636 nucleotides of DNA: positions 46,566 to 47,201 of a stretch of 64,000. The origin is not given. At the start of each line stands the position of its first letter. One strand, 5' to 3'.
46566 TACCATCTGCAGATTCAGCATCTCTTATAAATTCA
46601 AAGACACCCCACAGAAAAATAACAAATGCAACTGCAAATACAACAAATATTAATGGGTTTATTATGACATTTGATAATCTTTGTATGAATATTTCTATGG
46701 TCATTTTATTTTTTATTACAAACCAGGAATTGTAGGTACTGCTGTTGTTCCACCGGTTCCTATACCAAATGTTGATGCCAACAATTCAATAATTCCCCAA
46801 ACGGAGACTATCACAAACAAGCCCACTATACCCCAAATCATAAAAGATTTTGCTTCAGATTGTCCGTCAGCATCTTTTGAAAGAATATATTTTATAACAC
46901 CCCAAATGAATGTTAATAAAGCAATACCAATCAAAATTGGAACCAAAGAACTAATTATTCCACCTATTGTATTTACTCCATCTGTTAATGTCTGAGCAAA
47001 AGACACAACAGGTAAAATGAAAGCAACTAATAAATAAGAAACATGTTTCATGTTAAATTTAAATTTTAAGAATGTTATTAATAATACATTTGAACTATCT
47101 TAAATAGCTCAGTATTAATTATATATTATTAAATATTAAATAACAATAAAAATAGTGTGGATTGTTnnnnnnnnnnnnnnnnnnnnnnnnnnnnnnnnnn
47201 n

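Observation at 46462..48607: Six tandem paralogous genes for small two-helix pilin-like (TrbC/VirB2-like) membrane proteins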

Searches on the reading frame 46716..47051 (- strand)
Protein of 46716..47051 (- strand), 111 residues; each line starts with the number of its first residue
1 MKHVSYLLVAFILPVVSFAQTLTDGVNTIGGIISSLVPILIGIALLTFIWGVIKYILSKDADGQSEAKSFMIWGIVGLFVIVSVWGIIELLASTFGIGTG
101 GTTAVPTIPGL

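Call 3: search_protein_families(library=pfam, proteins=[window:46716-47051:-], max_evalue=1)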
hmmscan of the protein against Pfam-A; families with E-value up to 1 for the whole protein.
window:46716-47051:- (111 aa): 8 families
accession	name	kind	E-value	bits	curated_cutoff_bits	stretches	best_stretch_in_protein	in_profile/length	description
PF18895.5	T4SS_pilin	-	1.6e-09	38.2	26.6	1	27-90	7-70/71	Type IV secretion system pilin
PF00520.37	Ion_trans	-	0.0038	16.9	25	1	5-94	98-197/241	Ion transport protein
PF06716.16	MP_p6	-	0.098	13.1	22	0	43-67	22-46/54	Movement protein p6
PF03350.21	UPF0114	-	0.16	12.7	23.1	1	7-64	22-81/117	Uncharacterized protein family, UPF0114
PF17379.7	DUF5400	-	0.2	12.5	25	1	1-57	26-77/100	Family of unknown function (DUF5400)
PF00335.26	Tetraspanin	-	0.21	11.7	32.1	1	32-88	6-66/225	Tetraspanin family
PF10066.14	DUF2304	-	0.82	10.4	25.5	1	43-100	4-63/106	Uncharacterized conserved protein (DUF2304)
PF07895.16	DUF1673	-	0.84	10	30.4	0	9-70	62-119/204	Protein of unknown function (DUF1673)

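Call 4: search_protein_families(library=ncbifam, proteins=[window:46716-47051:-], max_evalue=1)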
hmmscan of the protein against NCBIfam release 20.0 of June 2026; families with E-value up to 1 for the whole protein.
window:46716-47051:- (111 aa): 4 families
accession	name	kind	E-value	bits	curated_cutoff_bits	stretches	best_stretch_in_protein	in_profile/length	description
NF045849.1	ICE_MMCAP2_0565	equivalog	1.5e-07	31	40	1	18-94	5-79/80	Mbov_0395 family pilin-like conjugal transfer protein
NF045890.1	conj_pls20_p028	equivalog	0.018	13.9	150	1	28-88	57-117/377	pLS20_p028 family conjugation system transmembrane protein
NF045610.1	acin_4_helix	equivalog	0.059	13.4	50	1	1-93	1-94/131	putative four-helix membrane protein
NF009300.0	PRK12657.1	equivalog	0.53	10.6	103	1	32-83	10-59/100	putative monovalent cation/H+ antiporter subunit F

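Call 14: find_encoding_contigs(protein=window:46716-47051:-, flank=10000, max_places=6)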
Protein window:46716-47051:- (111 aa): 5 contigs read that carry it; 1 place shown.
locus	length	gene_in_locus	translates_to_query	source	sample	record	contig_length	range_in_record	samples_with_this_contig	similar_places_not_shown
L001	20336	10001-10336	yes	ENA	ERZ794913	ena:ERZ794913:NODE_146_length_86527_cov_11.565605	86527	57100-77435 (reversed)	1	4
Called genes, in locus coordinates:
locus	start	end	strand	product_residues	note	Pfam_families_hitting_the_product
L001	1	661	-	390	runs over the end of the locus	PF13393:tRNA-synt_His (weak), PF03129:HGTP_anticodon (weak)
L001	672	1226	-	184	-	PF10502:Peptidase_S26, PF00717:Peptidase_S24 (faint)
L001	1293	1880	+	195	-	PF01195:Pept_tRNA_hydro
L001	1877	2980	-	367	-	PF00575:S1 (weak), PF23459:S1_RRP5 (faint), PF00575:S1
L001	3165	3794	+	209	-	PF13483:Lactamase_B_3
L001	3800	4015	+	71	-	-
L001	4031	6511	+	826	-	PF00521:DNA_topoisoIV, PF03989:DNA_gyraseA_C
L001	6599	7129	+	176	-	PF01135:PCMT, PF01269:Fibrillarin (weak), PF01209:Ubie_methyltran (weak), PF13847:Methyltransf_31, PF08241:Methyltransf_11, PF13649:Methyltransf_25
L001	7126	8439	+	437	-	PF01547:SBP_bac_1 (weak), PF13416:SBP_bac_8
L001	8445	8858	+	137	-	-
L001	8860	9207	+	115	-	PF18895:T4SS_pilin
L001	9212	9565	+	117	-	-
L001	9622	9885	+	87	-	PF18895:T4SS_pilin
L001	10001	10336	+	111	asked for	PF18895:T4SS_pilin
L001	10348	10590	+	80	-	-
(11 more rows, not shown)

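Call 22: find_homologous_proteins(query=window:46716-47051:-, max_evalue=0.001)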
Query window:46716-47051:- (111 aa): 41 proteins with E <= 0.001 among 58 candidates.
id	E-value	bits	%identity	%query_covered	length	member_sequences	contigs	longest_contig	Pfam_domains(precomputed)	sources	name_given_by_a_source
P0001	6.4e-61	221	100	100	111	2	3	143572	PF18895.6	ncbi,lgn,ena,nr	ncbi:MAG TPA: hypothetical protein PJ997_00610 [Candidatus Paceibacterota bacterium]|nr:hypothetical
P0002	9.9e-39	150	67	100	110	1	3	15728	PF18895.6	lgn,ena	-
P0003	3.5e-27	113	53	98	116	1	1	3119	PF18895.6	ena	-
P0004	1.2e-25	108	54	96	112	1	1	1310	PF18895.6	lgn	-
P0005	1.6e-22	98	50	90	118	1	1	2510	PF18895.6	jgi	jgi:succinate dehydrogenase/fumarate reductase cytochrome b subunit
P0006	4.4e-21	93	49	84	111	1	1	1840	PF18895.6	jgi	jgi:heme O synthase-like polyprenyltransferase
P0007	2.7e-18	84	41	100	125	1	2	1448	PF18895.6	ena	-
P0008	8.1e-18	82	44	88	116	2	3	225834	PF18895.6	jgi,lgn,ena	jgi:hypothetical protein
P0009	3.3e-17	80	43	98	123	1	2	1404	PF18895.6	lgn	-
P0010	4.3e-17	80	40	95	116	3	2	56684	PF18895.6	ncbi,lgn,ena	-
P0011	9.9e-17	79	43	78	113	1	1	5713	PF18895.6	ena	-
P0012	1.9e-16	78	47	89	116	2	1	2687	PF18895.6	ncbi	-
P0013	8.5e-16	76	42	94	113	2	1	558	PF18895.6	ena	-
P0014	1.6e-15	75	42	93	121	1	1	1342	PF18895.6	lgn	-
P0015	2.6e-15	74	45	82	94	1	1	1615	PF18895.6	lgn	-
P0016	6.2e-15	73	49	61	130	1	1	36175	PF18895.6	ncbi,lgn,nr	ncbi:MAG TPA: hypothetical protein VFM02_01715 [Candidatus Paceibacterota bacterium]|nr:hypothetical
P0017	8.4e-15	73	47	77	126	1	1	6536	PF18895.6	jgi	jgi:Type IV secretion system pilin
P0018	9.3e-15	73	45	90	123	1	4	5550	PF18895.6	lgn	-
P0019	1.2e-14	72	47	70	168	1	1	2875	PF18895.6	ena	-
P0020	1.5e-14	72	37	93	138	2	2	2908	PF18895.6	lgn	-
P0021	1.9e-14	72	46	79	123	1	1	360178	PF18895.6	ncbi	-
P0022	5.1e-14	70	38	93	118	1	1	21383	PF18895.6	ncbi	-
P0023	5.7e-14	70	40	86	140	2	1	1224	PF18895.6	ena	-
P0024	7.8e-14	70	44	97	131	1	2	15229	PF18895.6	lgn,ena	-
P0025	1.0e-13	69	41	85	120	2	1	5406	PF18895.6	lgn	-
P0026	1.0e-13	69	42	82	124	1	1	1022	PF18895.6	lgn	-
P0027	1.3e-13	69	48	76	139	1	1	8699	PF18895.6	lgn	-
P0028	2.0e-13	68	44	87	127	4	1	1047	PF18895.6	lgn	-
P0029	2.2e-13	68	53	59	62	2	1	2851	PF18895.6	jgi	-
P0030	6.4e-13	67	48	77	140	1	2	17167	PF18895.6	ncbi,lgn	-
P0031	1.7e-12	65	51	67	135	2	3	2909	PF18895.6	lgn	-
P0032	2.3e-12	65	47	69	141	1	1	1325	PF18895.6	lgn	-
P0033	2.5e-12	65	42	95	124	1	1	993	PF18895.6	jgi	-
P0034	2.5e-12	65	52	67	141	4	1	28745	PF18895.6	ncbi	-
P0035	4.7e-12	64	47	68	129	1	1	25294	PF18895.6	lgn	-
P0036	5.9e-12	64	51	67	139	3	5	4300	PF18895.6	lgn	-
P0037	6.2e-12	63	49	64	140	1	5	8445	PF18895.6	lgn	-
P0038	1.6e-11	62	48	70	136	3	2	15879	PF18895.6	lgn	-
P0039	3.6e-11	61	49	67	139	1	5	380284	PF18895.6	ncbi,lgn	-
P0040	1.3e-10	59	50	64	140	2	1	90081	PF18895.6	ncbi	ncbi:MAG: hypothetical protein R3B39_02235 [Candidatus Paceibacterota bacterium]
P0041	2.1e-6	46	37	86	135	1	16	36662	PF18895.6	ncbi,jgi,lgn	jgi:hypothetical protein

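Call 24: find_encoding_contigs(protein=P0002, flank=10000, max_places=2)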
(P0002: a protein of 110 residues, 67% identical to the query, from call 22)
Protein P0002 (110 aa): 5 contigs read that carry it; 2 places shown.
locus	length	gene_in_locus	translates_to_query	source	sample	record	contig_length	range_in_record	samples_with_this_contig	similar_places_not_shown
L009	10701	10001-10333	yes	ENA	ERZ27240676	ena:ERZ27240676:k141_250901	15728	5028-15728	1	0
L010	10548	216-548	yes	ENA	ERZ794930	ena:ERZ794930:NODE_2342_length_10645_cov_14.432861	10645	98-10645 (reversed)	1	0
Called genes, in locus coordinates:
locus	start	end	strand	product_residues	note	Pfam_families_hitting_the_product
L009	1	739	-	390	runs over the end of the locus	PF13393:tRNA-synt_His (weak), PF03129:HGTP_anticodon (weak)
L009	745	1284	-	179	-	PF10502:Peptidase_S26, PF00717:Peptidase_S24 (weak)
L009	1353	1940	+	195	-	PF01195:Pept_tRNA_hydro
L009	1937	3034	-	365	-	PF21543:CvfB_2nd (faint), PF21710:Spt6_S1 (faint), PF23459:S1_RRP5 (faint), PF00575:S1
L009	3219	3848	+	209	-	PF13483:Lactamase_B_3, PF12706:Lactamase_B_2 (weak)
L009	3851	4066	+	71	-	-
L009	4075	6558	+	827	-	PF00521:DNA_topoisoIV, PF03989:DNA_gyraseA_C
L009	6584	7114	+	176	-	PF01135:PCMT, PF01209:Ubie_methyltran, PF01728:FtsJ, PF05175:MTS (weak), PF13847:Methyltransf_31, PF08241:Methyltransf_11, PF08242:Methyltransf_12, PF13649:Methyltransf_25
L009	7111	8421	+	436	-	PF01547:SBP_bac_1, PF13416:SBP_bac_8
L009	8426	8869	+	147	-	-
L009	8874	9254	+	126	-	PF04956:TrbC, PF18895:T4SS_pilin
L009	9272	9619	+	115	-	PF18895:T4SS_pilin (weak)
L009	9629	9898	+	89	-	PF18895:T4SS_pilin (weak)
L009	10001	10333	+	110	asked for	PF18895:T4SS_pilin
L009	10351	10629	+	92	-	PF18895:T4SS_pilin (weak)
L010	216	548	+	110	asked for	PF18895:T4SS_pilin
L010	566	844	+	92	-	PF18895:T4SS_pilin (weak)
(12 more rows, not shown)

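Call 25: find_encoding_contigs(protein=P0008, flank=10000, max_places=1)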
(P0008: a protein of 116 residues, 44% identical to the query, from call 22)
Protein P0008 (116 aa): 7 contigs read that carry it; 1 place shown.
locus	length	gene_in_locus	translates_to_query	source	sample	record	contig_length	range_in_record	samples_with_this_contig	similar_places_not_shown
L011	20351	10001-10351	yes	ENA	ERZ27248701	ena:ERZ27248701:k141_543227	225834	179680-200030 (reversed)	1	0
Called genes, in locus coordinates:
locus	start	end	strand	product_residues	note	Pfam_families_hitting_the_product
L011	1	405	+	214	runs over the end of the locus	PF01195:Pept_tRNA_hydro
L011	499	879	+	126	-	-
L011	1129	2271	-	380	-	PF21710:Spt6_S1 (faint), PF21543:CvfB_2nd (faint), PF00575:S1 (weak), PF23459:S1_RRP5 (faint), PF00575:S1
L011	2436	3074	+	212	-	PF13483:Lactamase_B_3, PF12706:Lactamase_B_2 (weak)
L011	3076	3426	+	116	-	-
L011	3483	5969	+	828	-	PF00521:DNA_topoisoIV, PF03989:DNA_gyraseA_C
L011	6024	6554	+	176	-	PF01135:PCMT (weak), PF01209:Ubie_methyltran, PF13847:Methyltransf_31, PF08241:Methyltransf_11, PF13649:Methyltransf_25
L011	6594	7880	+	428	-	PF01547:SBP_bac_1, PF13416:SBP_bac_8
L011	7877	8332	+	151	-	PF18895:T4SS_pilin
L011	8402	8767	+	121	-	PF18895:T4SS_pilin (weak)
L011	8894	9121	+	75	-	PF18895:T4SS_pilin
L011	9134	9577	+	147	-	PF18895:T4SS_pilin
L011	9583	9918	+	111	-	PF18895:T4SS_pilin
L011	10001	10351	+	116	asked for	PF18895:T4SS_pilin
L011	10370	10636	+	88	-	PF18895:T4SS_pilin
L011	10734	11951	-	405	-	-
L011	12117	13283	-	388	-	-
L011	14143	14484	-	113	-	PF02033:RBFA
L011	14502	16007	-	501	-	PF00009:GTP_EFTU, PF00071:Ras, PF01926:MMR_HSR1, PF08477:Roc (weak), PF22042:EF-G_D2, PF11987:IF-2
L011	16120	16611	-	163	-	PF14584:DUF4446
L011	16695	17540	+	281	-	PF13365:Trypsin_2 (weak)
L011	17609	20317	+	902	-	PF02861:Clp_N, PF23569:NBD_SMAX1, PF00004:AAA, PF17871:AAA_lid_9, PF00004:AAA, PF07724:AAA_2, PF07728:AAA_5, PF10431:ClpB_D2-small, +4 more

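Call 26: find_encoding_contigs(protein=P0021, flank=10000, max_places=1)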
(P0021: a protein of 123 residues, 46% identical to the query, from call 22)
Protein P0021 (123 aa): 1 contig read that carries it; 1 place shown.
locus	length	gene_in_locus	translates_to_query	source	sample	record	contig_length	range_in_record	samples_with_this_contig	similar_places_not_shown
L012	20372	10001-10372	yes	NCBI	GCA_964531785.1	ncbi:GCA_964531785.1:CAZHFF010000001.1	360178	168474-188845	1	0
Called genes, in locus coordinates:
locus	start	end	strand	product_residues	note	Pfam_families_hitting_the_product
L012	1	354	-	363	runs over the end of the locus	PF01757:Acyl_transf_3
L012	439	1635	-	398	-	PF00575:S1 (weak), PF23459:S1_RRP5 (faint), PF21710:Spt6_S1 (faint), PF00575:S1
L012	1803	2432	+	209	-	PF13483:Lactamase_B_3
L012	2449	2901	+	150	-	-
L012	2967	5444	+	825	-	PF00521:DNA_topoisoIV, PF03989:DNA_gyraseA_C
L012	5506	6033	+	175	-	PF01135:PCMT, PF13489:Methyltransf_23, PF01209:Ubie_methyltran, PF05175:MTS, PF13847:Methyltransf_31, PF08241:Methyltransf_11, PF08242:Methyltransf_12, PF13649:Methyltransf_25, +3 more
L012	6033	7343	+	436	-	PF01547:SBP_bac_1, PF13416:SBP_bac_8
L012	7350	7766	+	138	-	PF18895:T4SS_pilin (weak)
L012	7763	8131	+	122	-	PF18895:T4SS_pilin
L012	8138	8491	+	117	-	PF18895:T4SS_pilin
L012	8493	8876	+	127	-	PF18895:T4SS_pilin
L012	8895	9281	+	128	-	PF18895:T4SS_pilin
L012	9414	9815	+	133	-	PF18895:T4SS_pilin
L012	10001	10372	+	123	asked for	PF18895:T4SS_pilin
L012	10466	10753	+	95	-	PF18895:T4SS_pilin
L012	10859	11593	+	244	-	-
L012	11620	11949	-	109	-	PF02033:RBFA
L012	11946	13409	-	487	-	PF00009:GTP_EFTU, PF01926:MMR_HSR1, PF22042:EF-G_D2, PF11987:IF-2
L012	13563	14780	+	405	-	PF00266:Aminotran_5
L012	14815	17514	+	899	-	PF02861:Clp_N, PF23569:NBD_SMAX1 (weak), PF00004:AAA, PF17871:AAA_lid_9, PF00158:Sigma54_activat (weak), PF07724:AAA_2, PF07728:AAA_5, PF10431:ClpB_D2-small, +5 more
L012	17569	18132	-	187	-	-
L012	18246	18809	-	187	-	-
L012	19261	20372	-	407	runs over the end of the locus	PF13579:Glyco_trans_4_4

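Call 27: find_encoding_contigs(protein=P0039, flank=10000, max_places=1)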
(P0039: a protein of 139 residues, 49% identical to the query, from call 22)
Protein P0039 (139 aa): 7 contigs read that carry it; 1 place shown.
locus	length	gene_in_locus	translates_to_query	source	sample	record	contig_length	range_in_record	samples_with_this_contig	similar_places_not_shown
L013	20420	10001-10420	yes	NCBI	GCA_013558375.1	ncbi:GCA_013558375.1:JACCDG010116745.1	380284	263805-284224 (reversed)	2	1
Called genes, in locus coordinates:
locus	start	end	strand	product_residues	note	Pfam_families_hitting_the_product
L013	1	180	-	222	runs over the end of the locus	PF01027:Bax1-I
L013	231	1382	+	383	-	PF01926:MMR_HSR1, PF02421:FeoB_N, PF06071:YchF-GTPase_C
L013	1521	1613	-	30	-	-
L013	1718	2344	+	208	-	PF13483:Lactamase_B_3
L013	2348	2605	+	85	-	-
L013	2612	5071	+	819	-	PF00521:DNA_topoisoIV, PF03989:DNA_gyraseA_C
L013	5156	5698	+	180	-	PF01135:PCMT, PF01209:Ubie_methyltran, PF13489:Methyltransf_23 (weak), PF05175:MTS, PF13847:Methyltransf_31, PF08241:Methyltransf_11, PF08242:Methyltransf_12, PF13649:Methyltransf_25, +4 more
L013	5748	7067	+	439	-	PF01547:SBP_bac_1, PF13416:SBP_bac_8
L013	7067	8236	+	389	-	PF18895:T4SS_pilin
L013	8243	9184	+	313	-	PF18895:T4SS_pilin (faint)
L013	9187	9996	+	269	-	PF04956:TrbC (weak), PF18895:T4SS_pilin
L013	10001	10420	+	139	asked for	PF18895:T4SS_pilin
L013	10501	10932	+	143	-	PF18895:T4SS_pilin (weak)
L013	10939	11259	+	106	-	-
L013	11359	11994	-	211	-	-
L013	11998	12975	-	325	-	PF01145:Band_7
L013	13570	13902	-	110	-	PF02033:RBFA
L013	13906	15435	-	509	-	PF00009:GTP_EFTU, PF00071:Ras (faint), PF00350:Dynamin_N (faint), PF01926:MMR_HSR1, PF02421:FeoB_N (weak), PF22042:EF-G_D2, PF11987:IF-2, PF03144:GTP_EFTU_D2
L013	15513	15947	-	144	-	PF14584:DUF4446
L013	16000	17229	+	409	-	PF00266:Aminotran_5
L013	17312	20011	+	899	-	PF02861:Clp_N, PF23569:NBD_SMAX1, PF00004:AAA, PF17871:AAA_lid_9, PF00004:AAA, PF07724:AAA_2, PF07728:AAA_5, PF10431:ClpB_D2-small, +7 more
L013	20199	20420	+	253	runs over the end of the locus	PF08032:SpoU_sub_bind, PF00588:SpoU_methylase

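Call 31: find_related_loci(query=A2, collection=genome_contigs, flank=10000)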
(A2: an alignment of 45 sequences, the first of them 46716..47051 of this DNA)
Query A2 (111 aa) in genome_contigs; peptide patterns used: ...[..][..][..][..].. (x = any residue, [..] = any of these).
460 stretches matched a pattern; 435 encode a relative of the query (tblastn E <= 1e-3); the best 80 are kept; 80 distinct loci.
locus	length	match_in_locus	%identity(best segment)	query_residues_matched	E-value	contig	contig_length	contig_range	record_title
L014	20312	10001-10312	48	8-111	1e-30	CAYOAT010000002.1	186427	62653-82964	MAG TPA_asm: uncultured Candidatus Saccharibacteria bacterium isolate binchicken_co113_255 genome assembly, contig: NODE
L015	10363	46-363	51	8-110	2e-28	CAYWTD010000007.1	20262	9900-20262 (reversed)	MAG TPA_asm: uncultured Candidatus Saccharibacteria bacterium isolate binchicken_co59_4 genome assembly, contig: NODE_56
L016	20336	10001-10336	48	1-110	2e-27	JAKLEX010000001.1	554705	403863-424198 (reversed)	MAG: Patescibacteria group bacterium isolate RA.bin143 RA.bin143_1, whole genome shotgun sequence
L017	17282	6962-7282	44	7-111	4e-27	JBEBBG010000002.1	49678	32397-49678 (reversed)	MAG: Candidatus Parcubacteria bacterium isolate arikareeriver_2019_sw_WHONDRS-S19S_0023_B_bin.8 scaffold_734063, whole g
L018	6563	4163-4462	46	10-109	4e-27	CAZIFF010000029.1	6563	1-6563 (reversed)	MAG TPA_asm: uncultured Candidatus Saccharibacteria bacterium isolate SRP286056_co1_522 genome assembly, contig: NODE_16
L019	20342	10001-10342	43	1-111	7e-27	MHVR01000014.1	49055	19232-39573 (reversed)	MAG: Candidatus Zambryskibacteria bacterium RIFCSPHIGHO2_02_FULL_43_14 rifcsphigho2_02_scaffold_2836, whole genome shotg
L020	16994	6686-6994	47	7-111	1e-26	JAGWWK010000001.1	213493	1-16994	MAG: Patescibacteria group bacterium isolate REEB441 contig-150_26, whole genome shotgun sequence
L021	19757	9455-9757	46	11-109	3e-26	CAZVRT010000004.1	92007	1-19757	MAG TPA_asm: uncultured Candidatus Saccharibacteria bacterium isolate SRP344714_co1_161 genome assembly, contig: NODE_56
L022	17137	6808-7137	44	1-109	5e-26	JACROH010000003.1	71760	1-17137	MAG: Candidatus Lloydbacteria bacterium isolate NC_groundwater_1956_Pr3_S-0.2um_47_5 scaffold_52522, whole genome shotgu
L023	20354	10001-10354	41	1-109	5e-26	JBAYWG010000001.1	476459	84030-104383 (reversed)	MAG: Candidatus Paceibacterota bacterium isolate SO_2016_LW3_78 scaffold00007_LW162_2016, whole genome shotgun sequence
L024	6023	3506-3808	50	11-109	6e-26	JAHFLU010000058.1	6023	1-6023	MAG: bacterium isolate nzgw440 NODE_11315_length_6024_cov_4.397256, whole genome shotgun sequence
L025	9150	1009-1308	46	11-111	9e-26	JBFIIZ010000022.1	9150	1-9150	MAG: Candidatus Paceibacteria bacterium isolate Mix_sand11.2021.09.Z.68 k141_3375083_length_9150_cov_6.0000, whole genom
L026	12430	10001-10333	46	2-109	8e-26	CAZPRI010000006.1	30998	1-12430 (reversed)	MAG TPA_asm: uncultured Candidatus Saccharibacteria bacterium isolate SRP118108_co5_561 genome assembly, contig: NODE_10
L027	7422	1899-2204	49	11-110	1e-25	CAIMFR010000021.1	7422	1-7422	Candidatus Adlerbacteria bacterium isolate Ki2-D4_bin-0307 genome assembly, contig: bin-0307:21/73, whole genome shotgun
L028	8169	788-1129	44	1-111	1e-25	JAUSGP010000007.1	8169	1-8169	MAG: bacterium isolate E14_metabat.bin.13 E14_k141_276642, whole genome shotgun sequence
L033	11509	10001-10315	42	7-110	4e-25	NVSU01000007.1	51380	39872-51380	MAG: Candidatus Wolfebacteria bacterium isolate NORP133 Contig_source1383C_1548, whole genome shotgun sequence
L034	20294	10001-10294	50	15-111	4e-25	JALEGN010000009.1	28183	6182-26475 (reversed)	MAG: Candidatus Paceibacterota bacterium isolate CC_bin2 k97_109362, whole genome shotgun sequence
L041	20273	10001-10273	47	21-110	4e-24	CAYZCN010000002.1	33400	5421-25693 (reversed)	MAG TPA_asm: uncultured Candidatus Saccharibacteria bacterium isolate binchicken_co46_16 genome assembly, contig: NODE_2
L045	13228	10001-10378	41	1-111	7e-24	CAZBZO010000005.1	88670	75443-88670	MAG TPA_asm: uncultured Candidatus Saccharibacteria bacterium isolate SRP219642_co9_82 genome assembly, contig: NODE_105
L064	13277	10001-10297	39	14-110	8e-23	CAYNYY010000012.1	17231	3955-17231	MAG TPA_asm: uncultured Candidatus Saccharibacteria bacterium isolate SRP128015_co4_7 genome assembly, contig: NODE_735_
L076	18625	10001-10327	40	6-108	3e-22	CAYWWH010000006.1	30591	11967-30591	MAG TPA_asm: uncultured Candidatus Saccharibacteria bacterium isolate binchicken_co245_132 genome assembly, contig: NODE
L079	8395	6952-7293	39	1-110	4e-22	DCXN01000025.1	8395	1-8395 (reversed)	MAG TPA_asm: Patescibacteria group bacterium UBA2135 UBA2135_contig_46157, whole genome shotgun sequence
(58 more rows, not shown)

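Call 35: predict_structure(alignment_id=A2)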
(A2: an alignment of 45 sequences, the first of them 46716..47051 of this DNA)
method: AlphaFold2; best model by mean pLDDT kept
length: 111 residues; sequences in the alignment: 45
mean_pLDDT: 80.5   pTM: 0.54
mean pLDDT of the five models: 80.5, 79.0, 76.8, 75.6, 73.2
residues with pLDDT >= 90: 45; 70-90: 41; 50-70: 24; < 50: 1
segments of 3 or more residues with pLDDT < 50: none
pLDDT, mean of each block of 10 residues (from residue 1): 73 71 70 84 93 94 93 94 89 73 54 44
secondary structure, 60 per line:
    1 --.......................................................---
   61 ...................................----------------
elements in order: H3-57 H61-95
